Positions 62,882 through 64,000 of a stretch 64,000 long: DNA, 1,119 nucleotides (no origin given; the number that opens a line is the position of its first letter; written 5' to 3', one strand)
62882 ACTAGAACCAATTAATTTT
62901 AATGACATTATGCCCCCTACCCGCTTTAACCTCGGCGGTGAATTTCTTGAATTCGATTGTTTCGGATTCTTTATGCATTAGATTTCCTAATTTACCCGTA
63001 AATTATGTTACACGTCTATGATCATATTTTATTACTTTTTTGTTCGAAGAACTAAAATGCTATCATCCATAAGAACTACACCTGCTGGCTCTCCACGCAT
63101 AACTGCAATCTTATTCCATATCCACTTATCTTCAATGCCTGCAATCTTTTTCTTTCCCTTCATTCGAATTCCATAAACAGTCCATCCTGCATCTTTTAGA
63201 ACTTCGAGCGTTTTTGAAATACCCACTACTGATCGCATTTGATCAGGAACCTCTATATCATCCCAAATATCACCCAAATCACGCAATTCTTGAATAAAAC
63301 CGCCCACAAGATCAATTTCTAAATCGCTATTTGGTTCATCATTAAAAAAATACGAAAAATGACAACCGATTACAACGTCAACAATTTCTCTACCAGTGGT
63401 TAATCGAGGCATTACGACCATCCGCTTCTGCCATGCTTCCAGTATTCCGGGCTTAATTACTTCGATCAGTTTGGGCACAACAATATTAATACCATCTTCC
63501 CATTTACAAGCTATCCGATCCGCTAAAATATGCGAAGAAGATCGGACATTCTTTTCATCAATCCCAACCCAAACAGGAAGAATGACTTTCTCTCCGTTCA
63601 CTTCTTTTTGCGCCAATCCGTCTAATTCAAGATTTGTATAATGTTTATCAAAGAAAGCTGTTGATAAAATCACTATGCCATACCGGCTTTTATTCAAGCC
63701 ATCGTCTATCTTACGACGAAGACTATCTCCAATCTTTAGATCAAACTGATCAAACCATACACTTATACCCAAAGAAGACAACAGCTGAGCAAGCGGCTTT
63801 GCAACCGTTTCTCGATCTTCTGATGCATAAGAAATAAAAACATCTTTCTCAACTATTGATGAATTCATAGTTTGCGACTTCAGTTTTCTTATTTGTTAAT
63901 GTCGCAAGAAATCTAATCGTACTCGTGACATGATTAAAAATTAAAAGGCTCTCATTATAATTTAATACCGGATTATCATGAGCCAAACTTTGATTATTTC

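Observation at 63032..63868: TIR-domain protein with an uncharacterised C-terminal domain of about 140 aa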

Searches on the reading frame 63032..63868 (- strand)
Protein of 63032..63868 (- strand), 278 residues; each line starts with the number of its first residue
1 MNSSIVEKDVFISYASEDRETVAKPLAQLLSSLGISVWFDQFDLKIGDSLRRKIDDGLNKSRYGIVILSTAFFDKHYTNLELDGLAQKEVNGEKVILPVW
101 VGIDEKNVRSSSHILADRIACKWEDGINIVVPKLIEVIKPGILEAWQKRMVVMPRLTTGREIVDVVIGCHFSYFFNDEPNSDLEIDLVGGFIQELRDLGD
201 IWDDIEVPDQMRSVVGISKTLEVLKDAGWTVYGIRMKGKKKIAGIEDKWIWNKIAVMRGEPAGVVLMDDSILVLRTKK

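Call 3: search_protein_families(library=pfam, proteins=[window:63032-63868:-], max_evalue=1)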
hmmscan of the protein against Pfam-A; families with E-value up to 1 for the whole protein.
window:63032-63868:- (278 aa): 3 families
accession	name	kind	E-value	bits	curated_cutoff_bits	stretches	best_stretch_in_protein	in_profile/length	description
PF13676.11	TIR_2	-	9.8e-22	78.2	28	1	10-105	1-94/122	TIR domain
PF01582.25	TIR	-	3e-08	34.1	21.3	1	10-110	4-105/179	TIR domain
PF08357.16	SEFIR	-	0.014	16.1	23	1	9-46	2-43/150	SEFIR domain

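Call 4: search_protein_families(library=padloc, proteins=[window:63032-63868:-], max_evalue=1)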
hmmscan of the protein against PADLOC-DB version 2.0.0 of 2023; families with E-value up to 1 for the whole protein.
window:63032-63868:- (278 aa): 18 families
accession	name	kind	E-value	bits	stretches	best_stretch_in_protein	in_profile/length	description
PDLC05062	PDC-S66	-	8.7e-51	171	1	6-121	147-262/282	-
PDLC00417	ThsB1|ThsB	-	4.1e-32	109.9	1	8-121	167-281/303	TIR-like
PDLC00424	ThsB1|ThsB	-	1.3e-18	65.7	1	8-138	102-232/234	TIR-like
PDLC02962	RT-TIR_XII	-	4.7e-15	53.4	1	4-133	342-471/478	single gene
PDLC02012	SAVED5--SAVED_TIR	-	1.5e-12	45.3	1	9-102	15-105/404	-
PDLC02961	RT-TIR_XII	-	5.2e-12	43.4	1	5-133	345-467/475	single gene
PDLC02421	Aga_TIR-PNTD1-PNTD2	-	3.7e-09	34.2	1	8-83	4-80/430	Class I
PDLC00728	Effector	-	2.8e-08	31.2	1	8-70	10-71/432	TIR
PDLC03957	bSEFIR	-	8.1e-08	30.5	1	7-73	38-106/412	-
PDLC02403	Aga_TIR-PNTD1-PNTD2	-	1.2e-07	29.2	1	9-102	4-100/443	Class I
PDLC00727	Effector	-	4.6e-07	26.7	1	8-61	174-226/590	TIR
PDLC02013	SAVED5--SAVED_TIR_JAB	-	0.00023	17.9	1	9-52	174-217/584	-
PDLC00436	ThsB1|ThsB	-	0.00052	17.6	1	5-47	33-74/183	TIR-like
PDLC02416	Aga_REase-TIR-PNTD1-PNTD2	-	0.00063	16.5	1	5-134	152-278/572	Class I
PDLC00430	ThsB1|ThsB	-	0.0018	15.9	1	6-57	63-114/269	TIR-like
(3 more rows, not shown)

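Call 5: find_homologous_proteins(query=window:63032-63868:-)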
Query window:63032-63868:- (278 aa): 4830 proteins with E <= 0.001 among 5829 candidates; the best 120 are listed.
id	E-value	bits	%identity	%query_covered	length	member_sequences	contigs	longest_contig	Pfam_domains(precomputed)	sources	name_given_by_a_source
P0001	9.2e-180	614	100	100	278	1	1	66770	PF01582.26,PF13676.12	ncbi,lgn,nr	ncbi:MAG: toll/interleukin-1 receptor domain-containing protein [Candidatus Omnitrophota bacterium]|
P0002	1.8e-138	479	77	99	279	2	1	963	PF01582.26,PF13676.12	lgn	-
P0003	4.2e-138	477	78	100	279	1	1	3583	PF01582.26,PF13676.12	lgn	-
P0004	2.5e-137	475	75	100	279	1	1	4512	PF01582.26,PF13676.12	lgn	-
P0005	3.5e-137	474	75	100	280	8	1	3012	PF01582.26,PF13676.12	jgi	-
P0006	4.7e-136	471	76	99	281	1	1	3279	PF01582.26,PF13676.12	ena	-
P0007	8.5e-135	467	74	100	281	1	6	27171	PF01582.26,PF13676.12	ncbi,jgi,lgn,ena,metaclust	metaclust:\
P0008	2.4e-134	465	74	100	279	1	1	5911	PF01582.26,PF13676.12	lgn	-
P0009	1.4e-133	463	73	100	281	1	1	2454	PF01582.26,PF13676.12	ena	-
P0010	2.6e-132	458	73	99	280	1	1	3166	PF01582.26,PF13676.12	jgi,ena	-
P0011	2.6e-132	458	72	100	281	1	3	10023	PF01582.26,PF13676.12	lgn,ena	-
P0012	1.2e-131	456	73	100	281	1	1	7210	PF01582.26,PF13676.12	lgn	-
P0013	1.9e-131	456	73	100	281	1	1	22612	PF01582.26,PF13676.12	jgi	-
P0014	1.8e-127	443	71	98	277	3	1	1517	PF01582.26,PF13676.12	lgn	-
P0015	2.1e-127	442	70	100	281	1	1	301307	PF01582.26,PF13676.12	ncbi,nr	ncbi:MAG: toll/interleukin-1 receptor domain-containing protein [Candidatus Omnitrophica bacterium]|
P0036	4.4e-100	353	57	97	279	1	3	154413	PF01582.26,PF13676.12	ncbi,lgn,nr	ncbi:hypothetical protein BAC1_00002 [uncultured bacterium]|nr:hypothetical protein BAC1_00002 [uncu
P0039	1.8e-96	341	57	98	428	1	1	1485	PF01582.26,PF13676.12,PF18860.8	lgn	-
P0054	1.4e-78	282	49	96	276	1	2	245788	PF01582.26,PF13676.12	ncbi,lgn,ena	-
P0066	3.3e-73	264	47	100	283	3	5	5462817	PF01582.26,PF13676.12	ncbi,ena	-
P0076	1.8e-68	249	46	96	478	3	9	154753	PF01582.26,PF13676.12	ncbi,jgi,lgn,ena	ncbi:MAG: toll/interleukin-1 receptor domain-containing protein [Bacteroidota bacterium]|jgi:hypothe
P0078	1.4e-67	246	46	97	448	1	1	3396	PF01582.26,PF18863.7,PF13676.12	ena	-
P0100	1.0e-63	233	43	98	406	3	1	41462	PF01582.26,PF13676.12,PF10711.16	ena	-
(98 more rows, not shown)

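Call 6: search_protein_families(library=ncbifam, proteins=[window:63032-63868:-], max_evalue=1)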
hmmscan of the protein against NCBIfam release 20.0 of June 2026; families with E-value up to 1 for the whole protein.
window:63032-63868:- (278 aa): 2 families
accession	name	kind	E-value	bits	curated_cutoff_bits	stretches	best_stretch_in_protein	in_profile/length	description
NF042941.1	Retron_TIR_antiphage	equivalog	1.6e-27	96.5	600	1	4-128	336-460/464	TIR domain-containing anti-phage reverse transcriptase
NF058526.1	Thoeris_type3_ThcB4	equivalog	1.2e-05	24.3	220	1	8-98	128-218/375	Thoeris type III anti-phage system protein ThcB4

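Call 11: find_encoding_contigs(protein=P0015, flank=8000, max_places=3)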
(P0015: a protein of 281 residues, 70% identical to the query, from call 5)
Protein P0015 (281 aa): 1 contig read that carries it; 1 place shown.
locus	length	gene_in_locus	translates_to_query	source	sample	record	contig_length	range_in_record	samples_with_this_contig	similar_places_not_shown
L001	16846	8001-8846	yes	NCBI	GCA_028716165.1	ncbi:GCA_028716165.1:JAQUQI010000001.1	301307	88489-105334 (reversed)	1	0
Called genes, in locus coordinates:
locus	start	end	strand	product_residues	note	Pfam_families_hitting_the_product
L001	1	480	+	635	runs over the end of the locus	PF01555:N6_N4_Mtase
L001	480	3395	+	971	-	PF04851:ResIII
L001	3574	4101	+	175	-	-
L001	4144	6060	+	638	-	PF02463:SMC_N (weak), PF11398:DUF2813, PF13175:AAA_15, PF13476:AAA_23 (weak), PF13304:AAA_21, PF20469:OLD-like_TOPRIM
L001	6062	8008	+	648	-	PF00580:UvrD-helicase, PF13245:AAA_19, PF01443:Viral_helicase1 (faint), PF13361:UvrD_C, PF13538:UvrD_C_2 (faint)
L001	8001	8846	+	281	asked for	PF01582:TIR, PF13676:TIR_2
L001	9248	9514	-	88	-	-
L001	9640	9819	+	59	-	PF13518:HTH_28 (weak), PF02954:HTH_8 (weak), PF13411:MerR_1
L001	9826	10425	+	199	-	-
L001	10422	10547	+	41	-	-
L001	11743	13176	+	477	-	PF00919:UPF0004, PF04055:Radical_SAM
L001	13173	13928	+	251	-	PF13525:YfiO (faint), PF00515:TPR_1 (faint), PF07719:TPR_2 (faint), PF12895:ANAPC3 (faint), PF25062:ARM_TT21_N (weak), PF13432:TPR_16 (weak), PF13174:TPR_6 (weak), PF05036:SPOR, +2 more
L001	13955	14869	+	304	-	PF01745:IPT (weak), PF01715:IPPT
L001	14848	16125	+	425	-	PF13167:GTP-bdg_N, PF16360:GTP-bdg_M, PF03193:RsgA_GTPase (faint), PF00009:GTP_EFTU (faint), PF00350:Dynamin_N (faint), PF01926:MMR_HSR1, PF02421:FeoB_N, PF19275:HflX_C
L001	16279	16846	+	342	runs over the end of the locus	PF01628:HrcA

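Call 12: find_encoding_contigs(protein=P0036, flank=7000, max_places=2)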
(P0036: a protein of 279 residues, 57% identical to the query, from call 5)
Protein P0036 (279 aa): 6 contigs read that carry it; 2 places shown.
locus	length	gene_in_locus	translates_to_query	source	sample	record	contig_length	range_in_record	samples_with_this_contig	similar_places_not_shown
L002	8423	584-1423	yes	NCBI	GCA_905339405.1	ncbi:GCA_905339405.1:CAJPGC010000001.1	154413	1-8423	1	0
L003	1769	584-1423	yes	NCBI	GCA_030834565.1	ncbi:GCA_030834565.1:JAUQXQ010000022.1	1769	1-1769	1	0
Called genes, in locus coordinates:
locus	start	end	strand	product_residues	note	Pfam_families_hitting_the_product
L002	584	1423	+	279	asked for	PF01582:TIR (weak), PF13676:TIR_2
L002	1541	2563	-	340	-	PF04055:Radical_SAM, PF13186:SPASM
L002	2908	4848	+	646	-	-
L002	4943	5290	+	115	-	-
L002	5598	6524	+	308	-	PF03741:TerC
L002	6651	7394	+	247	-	PF01292:Ni_hydr_CYTB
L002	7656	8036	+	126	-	-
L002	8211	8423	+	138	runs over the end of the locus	PF13442:Cytochrome_CBB3 (weak), PF00034:Cytochrom_C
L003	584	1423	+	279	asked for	PF01582:TIR (weak), PF13676:TIR_2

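Call 13: find_encoding_contigs(protein=P0054, flank=7000, max_places=2)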
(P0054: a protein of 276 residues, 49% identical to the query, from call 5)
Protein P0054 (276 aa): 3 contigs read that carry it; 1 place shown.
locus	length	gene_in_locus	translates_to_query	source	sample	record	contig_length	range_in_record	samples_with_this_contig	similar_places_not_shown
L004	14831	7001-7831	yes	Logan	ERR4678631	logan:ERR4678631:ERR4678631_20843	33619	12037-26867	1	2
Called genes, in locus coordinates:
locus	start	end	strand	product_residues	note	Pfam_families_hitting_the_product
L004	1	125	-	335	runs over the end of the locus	PF03279:Lip_A_acyltrans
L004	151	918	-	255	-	-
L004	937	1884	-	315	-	-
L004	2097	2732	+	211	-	PF00117:GATase, PF01174:SNO (faint), PF07722:Peptidase_C26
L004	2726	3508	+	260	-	PF00977:His_biosynth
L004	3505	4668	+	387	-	-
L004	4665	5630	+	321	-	PF01073:3Beta_HSD, PF01370:Epimerase, PF02719:Polysacc_synt_2, PF04321:RmlD_sub_bind, PF13460:NAD_binding_10, PF16363:GDP_Man_Dehyd, PF07993:NAD_binding_4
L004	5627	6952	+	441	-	-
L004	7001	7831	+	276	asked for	PF01582:TIR, PF13676:TIR_2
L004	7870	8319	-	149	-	-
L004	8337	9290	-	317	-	PF24793:GINT1_N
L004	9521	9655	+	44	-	PF00468:Ribosomal_L34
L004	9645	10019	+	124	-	PF00825:Ribonuclease_P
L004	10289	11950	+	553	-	PF14849:YidC_periplas, PF02096:60KD_IMP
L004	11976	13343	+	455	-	PF04773:FecR, PF02169:LPP20 (weak)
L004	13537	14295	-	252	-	PF07719:TPR_2 (faint), PF13424:TPR_12 (faint), PF13432:TPR_16 (weak)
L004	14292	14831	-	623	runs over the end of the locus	PF13584:BatD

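Call 14: find_encoding_contigs(protein=P0066, flank=7000, max_places=3)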
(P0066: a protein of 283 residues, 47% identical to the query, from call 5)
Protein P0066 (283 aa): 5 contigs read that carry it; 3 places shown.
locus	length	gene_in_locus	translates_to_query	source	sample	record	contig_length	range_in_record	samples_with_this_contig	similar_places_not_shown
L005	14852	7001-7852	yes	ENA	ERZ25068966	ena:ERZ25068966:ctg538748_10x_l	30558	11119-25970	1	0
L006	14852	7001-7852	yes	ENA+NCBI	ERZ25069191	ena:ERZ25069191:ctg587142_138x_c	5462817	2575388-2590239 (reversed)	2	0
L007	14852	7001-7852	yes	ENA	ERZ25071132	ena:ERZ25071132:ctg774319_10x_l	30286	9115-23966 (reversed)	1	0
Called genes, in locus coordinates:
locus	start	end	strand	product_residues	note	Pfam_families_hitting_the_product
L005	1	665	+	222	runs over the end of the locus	PF13358:DDE_3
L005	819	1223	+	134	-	-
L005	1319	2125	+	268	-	-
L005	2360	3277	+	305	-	PF00892:EamA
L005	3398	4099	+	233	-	-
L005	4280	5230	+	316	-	-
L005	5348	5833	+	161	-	PF13238:AAA_18 (weak), PF13671:AAA_33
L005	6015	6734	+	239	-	PF13489:Methyltransf_23, PF13847:Methyltransf_31 (weak), PF08241:Methyltransf_11, PF08242:Methyltransf_12, PF13649:Methyltransf_25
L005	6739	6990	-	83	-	-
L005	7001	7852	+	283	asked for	PF01582:TIR, PF13676:TIR_2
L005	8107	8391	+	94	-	PF11969:DcpS_C, PF01230:HIT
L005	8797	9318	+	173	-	PF02525:Flavodoxin_2 (weak), PF03358:FMN_red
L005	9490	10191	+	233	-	PF00702:Hydrolase, PF13419:HAD_2, PF13242:Hydrolase_like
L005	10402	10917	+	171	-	PF02525:Flavodoxin_2 (weak), PF03358:FMN_red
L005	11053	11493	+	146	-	PF00293:NUDIX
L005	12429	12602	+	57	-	-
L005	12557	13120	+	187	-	PF01209:Ubie_methyltran (weak), PF08241:Methyltransf_11, PF08242:Methyltransf_12, PF13489:Methyltransf_23, PF13649:Methyltransf_25, PF13847:Methyltransf_31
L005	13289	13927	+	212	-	PF00702:Hydrolase, PF12710:HAD, PF13419:HAD_2, PF13242:Hydrolase_like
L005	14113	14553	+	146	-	PF00293:NUDIX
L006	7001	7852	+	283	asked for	PF01582:TIR, PF13676:TIR_2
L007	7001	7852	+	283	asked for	PF01582:TIR, PF13676:TIR_2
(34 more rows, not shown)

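Call 15: predict_structure(alignment_id=A2)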
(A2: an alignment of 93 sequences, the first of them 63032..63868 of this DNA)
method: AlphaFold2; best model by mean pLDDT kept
length: 278 residues; sequences in the alignment: 93
mean_pLDDT: 85.7   pTM: 0.66
mean pLDDT of the five models: 85.7, 85.2, 83.4, 82.9, 81.8
residues with pLDDT >= 90: 123; 70-90: 125; 50-70: 24; < 50: 6
segments of 3 or more residues with pLDDT < 50: 1-5
pLDDT, mean of each block of 10 residues (from residue 1): 59 88 90 83 70 77 86 71 67 77 86 73 87 87 80 96 95 94 97 95 96 98 98 95 91 96 88 77
secondary structure, 60 per line:
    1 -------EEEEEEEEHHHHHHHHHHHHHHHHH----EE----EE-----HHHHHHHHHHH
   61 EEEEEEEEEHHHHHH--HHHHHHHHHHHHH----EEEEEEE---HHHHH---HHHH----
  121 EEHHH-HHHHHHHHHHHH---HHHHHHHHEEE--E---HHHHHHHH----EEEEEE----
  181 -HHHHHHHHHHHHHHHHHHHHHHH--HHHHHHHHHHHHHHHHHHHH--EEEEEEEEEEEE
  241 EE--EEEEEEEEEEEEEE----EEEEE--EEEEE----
elements in order: E8-15 H16-32 H50-60 E61-69 H70-75 H78-90 E95-101 H105-109 H113-116 H127-138 H142-149 E150-152 H159-166 E171-176 H182-204 H207-226 E229-242 E245-258 E263-267 E270-274

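Call 35: find_related_loci(query=window:63032-63868:-, collection=genome_contigs, flank=8000)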
Query window:63032-63868:- (278 aa) in genome_contigs; peptide patterns used: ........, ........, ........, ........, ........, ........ (x = any residue, [..] = any of these).
10 stretches matched a pattern, but none encodes a relative of the query by tblastn (E <= 1e-3).

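Call 36: find_related_loci(query=A2, collection=genome_contigs, flank=8000)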
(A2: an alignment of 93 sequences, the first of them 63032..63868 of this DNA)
Query A2 (278 aa) in genome_contigs; peptide patterns used: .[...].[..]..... (x = any residue, [..] = any of these).
262 stretches matched a pattern; 209 encode a relative of the query (tblastn E <= 1e-3); the best 80 are kept; 80 distinct loci.
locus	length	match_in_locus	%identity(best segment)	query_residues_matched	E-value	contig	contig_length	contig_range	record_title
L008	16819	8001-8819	58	6-277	3e-106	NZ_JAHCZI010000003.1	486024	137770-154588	Geobacter hydrogenophilus strain DSM 13691 NODE_3_length_486024_cov_240.570169, whole genome shotgun sequence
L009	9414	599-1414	57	5-275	8e-104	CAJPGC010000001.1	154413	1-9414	uncultured bacterium isolate BACT1 genome assembly, contig: CONTIG_1, whole genome shotgun sequence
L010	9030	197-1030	50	1-275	4e-80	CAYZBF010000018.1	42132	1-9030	MAG TPA_asm: uncultured bacterium isolate binchicken_co100_433 genome assembly, contig: NODE_1256_length_42132_cov_8.443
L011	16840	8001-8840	47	1-277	6e-74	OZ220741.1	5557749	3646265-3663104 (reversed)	MAG: Candidatus Latescibacterota bacterium isolate a9e09e5c-d410-47d8-823c-ef7e39eb5a37 genome assembly, chromosome: 1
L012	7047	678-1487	47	9-275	7e-74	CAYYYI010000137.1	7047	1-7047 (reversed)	MAG TPA_asm: uncultured Anaerolineaceae bacterium isolate SRP239054_co1_179 genome assembly, contig: NODE_9126_length_70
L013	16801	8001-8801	47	9-269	3e-72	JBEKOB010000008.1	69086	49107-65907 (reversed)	MAG: Bacteroidota bacterium isolate SPRUCE 430 SPRUCE_430_8, whole genome shotgun sequence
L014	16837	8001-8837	44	2-273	9e-68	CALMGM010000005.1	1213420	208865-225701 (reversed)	MAG TPA_asm: uncultured bacterium isolate SRR6284162_bin.43_CONCOCT_v1.1_MAG genome assembly, contig: ERZ795126.2, whole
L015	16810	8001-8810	40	9-275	2e-66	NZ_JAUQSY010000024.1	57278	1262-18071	Hymenobacter aranciens strain ASUV-10-1 NODE_24_length_57278_cov_29.601948, whole genome shotgun sequence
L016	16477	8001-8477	64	1-159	7e-65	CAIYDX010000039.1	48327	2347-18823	MAG: uncultured Geobacteraceae bacterium isolate AlinenLipids_bin-4284 genome assembly, contig: bin-4284:039/419, whole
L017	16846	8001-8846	41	2-275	8e-65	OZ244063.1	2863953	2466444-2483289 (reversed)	MAG: Longimicrobiales bacterium isolate c98dfb47-a974-4e0c-a8b8-e7d24a450b7a genome assembly, chromosome: 1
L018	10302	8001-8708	42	1-233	6e-58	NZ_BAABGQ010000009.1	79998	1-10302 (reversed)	Hymenobacter ginsengisoli strain JCM 17841 sequence09, whole genome shotgun sequence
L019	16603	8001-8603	48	9-205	2e-52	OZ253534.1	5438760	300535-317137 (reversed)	MAG: Candidatus Multivorans sp. isolate be2d7f3f-f219-46b2-8ad1-06fdd0eb2387 genome assembly, chromosome: 1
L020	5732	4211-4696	48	9-167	3e-42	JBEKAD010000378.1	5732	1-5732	MAG: Terriglobia bacterium isolate SPRUCE 104 SPRUCE_104_378, whole genome shotgun sequence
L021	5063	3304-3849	45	4-188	4e-42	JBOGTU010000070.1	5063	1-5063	MAG: Chloroflexota bacterium isolate TC-S_metabat2.bin.472 k127_3042722, whole genome shotgun sequence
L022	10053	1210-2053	58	2-278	9e-52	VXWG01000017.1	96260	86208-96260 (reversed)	MAG: Candidatus Palauibacter irciniicola isolate SB0668_bin_12 NODE_93_length_96260_cov_25.461494, whole genome shotgun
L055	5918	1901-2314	37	6-143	1e-22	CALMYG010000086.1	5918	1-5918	MAG TPA_asm: uncultured Verrucomicrobia bacterium isolate SRR2107179_bin.42_CONCOCT_v1.1_MAG genome assembly, contig: ER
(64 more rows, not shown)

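Call 42: find_encoding_contigs(protein=P0001, flank=10000, max_places=2)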
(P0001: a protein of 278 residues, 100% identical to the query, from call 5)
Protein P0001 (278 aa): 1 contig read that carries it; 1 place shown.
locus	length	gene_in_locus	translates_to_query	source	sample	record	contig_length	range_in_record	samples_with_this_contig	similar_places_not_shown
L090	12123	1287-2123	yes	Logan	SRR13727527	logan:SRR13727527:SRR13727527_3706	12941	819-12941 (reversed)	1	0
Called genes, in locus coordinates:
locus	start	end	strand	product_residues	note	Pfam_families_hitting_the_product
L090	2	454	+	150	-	?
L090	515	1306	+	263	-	PF14355:Abi_C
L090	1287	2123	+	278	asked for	PF01582:TIR, PF13676:TIR_2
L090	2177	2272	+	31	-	-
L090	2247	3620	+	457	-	PF04326:SLFN_AlbA_2, PF13749:HATPase_c_4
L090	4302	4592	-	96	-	PF05016:ParE_toxin (weak)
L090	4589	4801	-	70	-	PF09720:Unstab_antitox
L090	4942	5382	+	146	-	-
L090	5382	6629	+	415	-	PF07690:MFS_1, PF13347:MFS_2 (weak)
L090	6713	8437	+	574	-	PF07244:POTRA (faint), PF08479:POTRA_2, PF03865:ShlB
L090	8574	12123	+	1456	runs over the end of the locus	?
